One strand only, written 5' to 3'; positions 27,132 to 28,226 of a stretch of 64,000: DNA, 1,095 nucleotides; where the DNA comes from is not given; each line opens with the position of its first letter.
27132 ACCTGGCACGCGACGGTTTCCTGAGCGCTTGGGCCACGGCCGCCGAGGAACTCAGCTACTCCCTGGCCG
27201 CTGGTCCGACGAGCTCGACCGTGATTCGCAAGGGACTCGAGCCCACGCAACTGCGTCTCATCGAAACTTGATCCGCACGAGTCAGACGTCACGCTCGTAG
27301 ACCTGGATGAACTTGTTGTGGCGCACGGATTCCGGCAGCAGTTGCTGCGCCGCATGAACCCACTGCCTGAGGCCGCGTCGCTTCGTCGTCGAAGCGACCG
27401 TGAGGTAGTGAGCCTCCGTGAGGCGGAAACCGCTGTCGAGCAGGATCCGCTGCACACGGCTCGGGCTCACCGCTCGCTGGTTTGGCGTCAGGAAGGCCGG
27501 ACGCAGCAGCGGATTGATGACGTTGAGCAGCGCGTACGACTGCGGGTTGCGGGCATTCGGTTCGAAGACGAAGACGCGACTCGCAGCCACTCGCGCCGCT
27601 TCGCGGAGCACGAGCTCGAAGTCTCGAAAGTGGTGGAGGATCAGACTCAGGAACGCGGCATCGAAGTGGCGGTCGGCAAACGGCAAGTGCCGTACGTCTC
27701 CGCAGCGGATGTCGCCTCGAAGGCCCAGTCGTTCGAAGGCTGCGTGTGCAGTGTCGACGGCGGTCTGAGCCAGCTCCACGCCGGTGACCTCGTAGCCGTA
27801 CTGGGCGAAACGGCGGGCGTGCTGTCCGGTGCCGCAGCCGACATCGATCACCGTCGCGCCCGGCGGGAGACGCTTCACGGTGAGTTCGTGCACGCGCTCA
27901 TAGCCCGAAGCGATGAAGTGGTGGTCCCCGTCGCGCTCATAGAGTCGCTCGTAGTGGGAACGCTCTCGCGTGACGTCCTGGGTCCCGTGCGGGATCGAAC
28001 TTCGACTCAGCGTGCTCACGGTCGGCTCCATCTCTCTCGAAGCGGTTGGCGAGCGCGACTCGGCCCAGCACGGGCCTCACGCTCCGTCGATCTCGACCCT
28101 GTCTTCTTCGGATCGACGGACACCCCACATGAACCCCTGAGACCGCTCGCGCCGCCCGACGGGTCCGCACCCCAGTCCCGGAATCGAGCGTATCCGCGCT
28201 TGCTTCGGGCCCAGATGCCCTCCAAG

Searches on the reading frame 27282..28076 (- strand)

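Call 16: search_protein_families(library=pfam, proteins=[window:27282-28076:-], max_evalue=0.01)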
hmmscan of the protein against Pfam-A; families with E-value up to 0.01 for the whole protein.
window:27282-28076:- (264 aa): 13 families
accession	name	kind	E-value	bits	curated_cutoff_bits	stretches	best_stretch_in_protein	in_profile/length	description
PF08241.18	Methyltransf_11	-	4e-22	79.1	21.2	1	77-165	1-88/95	Methyltransferase domain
PF13649.12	Methyltransf_25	-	1.7e-20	73.9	27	1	76-164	1-93/97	Methyltransferase domain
PF13847.12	Methyltransf_31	-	3.7e-13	49.8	27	1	73-167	4-104/145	Methyltransferase domain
PF13489.12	Methyltransf_23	-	1e-10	42.1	27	1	59-219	9-161/164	Methyltransferase domain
PF08242.18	Methyltransf_12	-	1.3e-10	42.3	30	1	77-165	1-93/98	Methyltransferase domain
PF07021.18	MetW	-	4e-07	30.3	21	1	65-174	6-111/193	Methionine biosynthesis protein MetW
PF02353.26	CMAS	-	1.7e-06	28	27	1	64-123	54-114/273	Mycolic acid cyclopropane synthetase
PF01209.24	Ubie_methyltran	-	2.2e-06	27.7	20.1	1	72-164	47-143/233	ubiE/COQ5 methyltransferase family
PF05724.17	TPMT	-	0.00059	20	26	1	69-110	34-75/218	Thiopurine S-methyltransferase (TPMT)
PF05175.20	MTS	-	0.0023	18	23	1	68-130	25-92/170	Methyltransferase small domain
PF13679.12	Methyltransf_32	-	0.0052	17.2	27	1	69-124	22-83/143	Methyltransferase domain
PF01135.25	PCMT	-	0.0063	16.7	20.3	1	69-120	70-124/210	Protein-L-isoaspartate(D-aspartate) O-methyltransferase (PCMT)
PF03848.20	TehB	-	0.0084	16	20.4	0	66-119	25-77/193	Tellurite resistance protein TehB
